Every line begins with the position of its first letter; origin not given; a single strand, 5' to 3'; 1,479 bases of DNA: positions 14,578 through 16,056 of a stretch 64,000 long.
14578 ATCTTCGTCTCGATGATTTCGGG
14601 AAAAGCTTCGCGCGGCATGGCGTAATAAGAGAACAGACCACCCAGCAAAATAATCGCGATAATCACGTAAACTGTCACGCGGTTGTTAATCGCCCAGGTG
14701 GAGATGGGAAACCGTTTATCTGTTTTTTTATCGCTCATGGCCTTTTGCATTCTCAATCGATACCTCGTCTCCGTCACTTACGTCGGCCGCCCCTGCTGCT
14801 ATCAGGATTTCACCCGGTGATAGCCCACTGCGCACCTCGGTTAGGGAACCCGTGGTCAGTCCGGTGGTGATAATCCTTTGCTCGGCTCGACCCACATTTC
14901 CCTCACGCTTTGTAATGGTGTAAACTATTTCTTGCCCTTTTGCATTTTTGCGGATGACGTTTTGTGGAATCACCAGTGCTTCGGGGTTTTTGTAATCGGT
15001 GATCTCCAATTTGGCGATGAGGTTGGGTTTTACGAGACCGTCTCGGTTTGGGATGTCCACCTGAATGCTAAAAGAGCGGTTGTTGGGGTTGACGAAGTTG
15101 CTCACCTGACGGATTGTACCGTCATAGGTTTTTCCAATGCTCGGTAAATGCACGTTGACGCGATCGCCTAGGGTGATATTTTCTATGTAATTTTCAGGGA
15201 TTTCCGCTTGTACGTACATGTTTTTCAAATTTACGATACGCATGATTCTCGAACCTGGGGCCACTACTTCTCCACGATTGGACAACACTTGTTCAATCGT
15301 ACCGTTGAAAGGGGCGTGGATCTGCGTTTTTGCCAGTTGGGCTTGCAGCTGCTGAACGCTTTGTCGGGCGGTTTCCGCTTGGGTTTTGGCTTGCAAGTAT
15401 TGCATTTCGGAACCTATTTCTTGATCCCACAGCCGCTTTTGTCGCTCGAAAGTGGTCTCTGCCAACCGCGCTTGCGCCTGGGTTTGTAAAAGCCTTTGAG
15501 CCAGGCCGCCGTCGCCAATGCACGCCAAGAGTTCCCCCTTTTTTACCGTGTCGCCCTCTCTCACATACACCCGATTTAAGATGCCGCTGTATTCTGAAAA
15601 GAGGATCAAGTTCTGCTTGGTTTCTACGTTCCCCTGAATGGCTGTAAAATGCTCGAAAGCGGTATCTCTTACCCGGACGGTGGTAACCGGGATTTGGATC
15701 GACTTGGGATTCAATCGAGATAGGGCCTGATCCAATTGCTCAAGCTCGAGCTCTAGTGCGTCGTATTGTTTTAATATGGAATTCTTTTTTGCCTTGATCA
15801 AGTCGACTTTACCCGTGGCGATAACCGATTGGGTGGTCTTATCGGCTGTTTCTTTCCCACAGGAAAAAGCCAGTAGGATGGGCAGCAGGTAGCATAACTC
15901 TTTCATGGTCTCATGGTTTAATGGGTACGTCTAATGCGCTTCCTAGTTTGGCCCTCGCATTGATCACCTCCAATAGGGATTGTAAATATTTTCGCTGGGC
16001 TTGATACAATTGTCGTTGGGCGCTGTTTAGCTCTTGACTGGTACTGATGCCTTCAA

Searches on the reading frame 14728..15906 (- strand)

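Call 11: search_protein_families(library=pfam, proteins=[window:14728-15906:-])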
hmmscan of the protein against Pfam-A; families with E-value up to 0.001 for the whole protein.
window:14728-15906:- (392 aa): 6 families
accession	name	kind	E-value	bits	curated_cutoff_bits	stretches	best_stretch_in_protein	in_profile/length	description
PF16576.10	HlyD_D23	-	7.7e-27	94.4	30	1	101-298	21-214/214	Barrel-sandwich domain of CusB or HlyD membrane-fusion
PF13437.12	HlyD_3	-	1.5e-17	64.7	22.2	1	196-289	2-97/106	HlyD family secretion protein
PF00364.28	Biotin_lipoyl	-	4.3e-09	36.5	22.1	0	179-224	28-73/73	Biotin-requiring enzyme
PF13533.13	Biotin_lipoyl_2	-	5e-08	33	29.8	1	106-128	7-29/32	Biotin-lipoyl like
PF12700.13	HlyD_2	-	6.3e-06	25.6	25.1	1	200-331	237-360/416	HlyD family secretion protein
PF13375.12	RnfC_N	-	0.00037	20.9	25.6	0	161-208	35-81/101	RnfC Barrel sandwich hybrid domain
